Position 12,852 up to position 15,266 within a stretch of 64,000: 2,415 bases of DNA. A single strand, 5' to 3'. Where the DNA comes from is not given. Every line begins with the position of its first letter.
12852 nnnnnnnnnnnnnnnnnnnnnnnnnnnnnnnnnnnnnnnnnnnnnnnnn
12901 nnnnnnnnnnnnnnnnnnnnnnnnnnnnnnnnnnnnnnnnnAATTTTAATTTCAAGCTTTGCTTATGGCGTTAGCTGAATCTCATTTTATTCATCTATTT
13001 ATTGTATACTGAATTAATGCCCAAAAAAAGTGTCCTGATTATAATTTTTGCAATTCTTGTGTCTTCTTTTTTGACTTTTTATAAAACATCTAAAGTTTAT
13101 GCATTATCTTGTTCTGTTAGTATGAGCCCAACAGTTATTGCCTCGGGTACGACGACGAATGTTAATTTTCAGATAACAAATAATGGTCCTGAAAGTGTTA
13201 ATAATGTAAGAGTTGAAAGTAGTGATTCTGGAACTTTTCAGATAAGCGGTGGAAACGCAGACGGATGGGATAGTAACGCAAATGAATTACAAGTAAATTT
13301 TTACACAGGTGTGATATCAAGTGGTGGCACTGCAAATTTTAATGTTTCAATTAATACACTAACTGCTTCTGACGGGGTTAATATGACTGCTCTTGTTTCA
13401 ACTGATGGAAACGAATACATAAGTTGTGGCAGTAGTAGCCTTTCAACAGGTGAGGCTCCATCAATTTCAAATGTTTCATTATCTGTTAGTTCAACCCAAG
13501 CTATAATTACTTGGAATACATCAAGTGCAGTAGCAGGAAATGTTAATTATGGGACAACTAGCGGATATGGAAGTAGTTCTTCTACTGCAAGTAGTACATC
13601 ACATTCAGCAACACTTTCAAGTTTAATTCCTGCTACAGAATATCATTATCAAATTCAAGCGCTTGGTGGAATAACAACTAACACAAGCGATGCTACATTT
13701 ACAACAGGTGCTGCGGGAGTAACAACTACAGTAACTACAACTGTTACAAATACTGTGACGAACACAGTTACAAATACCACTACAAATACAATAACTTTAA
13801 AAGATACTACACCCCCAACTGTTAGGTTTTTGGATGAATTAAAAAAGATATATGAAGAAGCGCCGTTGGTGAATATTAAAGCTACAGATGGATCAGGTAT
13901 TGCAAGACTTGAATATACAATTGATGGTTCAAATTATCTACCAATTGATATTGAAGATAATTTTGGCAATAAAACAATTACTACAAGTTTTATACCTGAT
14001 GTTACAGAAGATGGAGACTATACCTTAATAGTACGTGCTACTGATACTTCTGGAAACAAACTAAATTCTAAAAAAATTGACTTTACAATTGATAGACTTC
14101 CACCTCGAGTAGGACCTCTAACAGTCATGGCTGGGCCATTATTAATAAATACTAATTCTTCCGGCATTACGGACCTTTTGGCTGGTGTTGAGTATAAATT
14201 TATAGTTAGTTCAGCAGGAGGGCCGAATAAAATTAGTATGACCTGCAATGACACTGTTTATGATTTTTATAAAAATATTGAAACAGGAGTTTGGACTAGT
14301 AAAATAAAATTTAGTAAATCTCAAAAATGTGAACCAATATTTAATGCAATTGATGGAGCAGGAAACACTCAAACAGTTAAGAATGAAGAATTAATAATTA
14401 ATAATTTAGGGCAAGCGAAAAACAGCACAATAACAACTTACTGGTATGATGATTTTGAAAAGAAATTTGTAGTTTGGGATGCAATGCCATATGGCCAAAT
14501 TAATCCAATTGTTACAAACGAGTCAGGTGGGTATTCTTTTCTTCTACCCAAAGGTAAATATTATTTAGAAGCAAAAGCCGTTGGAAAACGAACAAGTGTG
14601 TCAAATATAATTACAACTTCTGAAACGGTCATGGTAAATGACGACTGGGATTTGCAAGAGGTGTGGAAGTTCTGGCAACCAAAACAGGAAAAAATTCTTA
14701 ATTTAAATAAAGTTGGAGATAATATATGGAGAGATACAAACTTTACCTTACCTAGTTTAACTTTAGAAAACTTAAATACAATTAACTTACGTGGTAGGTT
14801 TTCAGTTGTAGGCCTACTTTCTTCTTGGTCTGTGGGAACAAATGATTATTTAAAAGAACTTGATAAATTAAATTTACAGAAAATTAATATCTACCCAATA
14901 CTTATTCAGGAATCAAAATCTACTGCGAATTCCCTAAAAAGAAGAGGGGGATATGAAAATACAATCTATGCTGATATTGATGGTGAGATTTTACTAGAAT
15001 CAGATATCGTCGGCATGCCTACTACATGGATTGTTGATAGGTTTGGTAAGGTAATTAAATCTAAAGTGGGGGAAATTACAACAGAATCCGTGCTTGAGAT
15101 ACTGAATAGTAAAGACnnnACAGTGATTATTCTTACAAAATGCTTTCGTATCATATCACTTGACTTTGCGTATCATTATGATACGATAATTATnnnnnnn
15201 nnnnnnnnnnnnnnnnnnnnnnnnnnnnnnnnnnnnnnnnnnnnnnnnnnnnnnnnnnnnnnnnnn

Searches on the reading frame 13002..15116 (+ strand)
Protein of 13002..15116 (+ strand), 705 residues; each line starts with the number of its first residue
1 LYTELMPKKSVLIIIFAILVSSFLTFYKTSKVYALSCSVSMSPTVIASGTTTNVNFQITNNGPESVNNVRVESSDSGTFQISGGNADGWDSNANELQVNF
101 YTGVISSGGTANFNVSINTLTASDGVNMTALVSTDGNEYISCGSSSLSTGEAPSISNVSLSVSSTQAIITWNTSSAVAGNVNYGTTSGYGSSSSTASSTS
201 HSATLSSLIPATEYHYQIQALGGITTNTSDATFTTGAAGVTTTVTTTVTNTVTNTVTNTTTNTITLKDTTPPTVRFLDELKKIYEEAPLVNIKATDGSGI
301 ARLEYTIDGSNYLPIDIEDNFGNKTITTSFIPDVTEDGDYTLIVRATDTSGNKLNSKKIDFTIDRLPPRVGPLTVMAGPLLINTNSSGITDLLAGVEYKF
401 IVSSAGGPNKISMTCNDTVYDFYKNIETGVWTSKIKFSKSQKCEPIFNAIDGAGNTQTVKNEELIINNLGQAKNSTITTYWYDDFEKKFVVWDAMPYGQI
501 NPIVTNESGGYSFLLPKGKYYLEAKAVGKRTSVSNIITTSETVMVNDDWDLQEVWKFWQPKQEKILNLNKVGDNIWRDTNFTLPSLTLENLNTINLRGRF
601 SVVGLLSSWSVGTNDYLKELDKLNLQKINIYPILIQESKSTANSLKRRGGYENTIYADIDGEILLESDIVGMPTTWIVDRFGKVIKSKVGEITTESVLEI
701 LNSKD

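Call 78: search_protein_families(library=pfam, proteins=[window:13002-15116:+], max_evalue=0.001)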
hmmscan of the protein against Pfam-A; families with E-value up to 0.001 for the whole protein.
window:13002-15116:+ (705 aa): 3 families
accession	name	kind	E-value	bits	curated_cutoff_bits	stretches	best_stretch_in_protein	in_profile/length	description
PF16656.11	Pur_ac_phosph_N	-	9.4e-07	29.8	30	1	158-235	4-93/93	Purple acid Phosphatase, N-terminal domain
PF19077.6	Big_13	-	9e-06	26.6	27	1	320-364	60-101/102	Bacterial Ig-like domain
PF00041.27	fn3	-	0.0005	20.7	25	1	153-226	3-74/84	Fibronectin type III domain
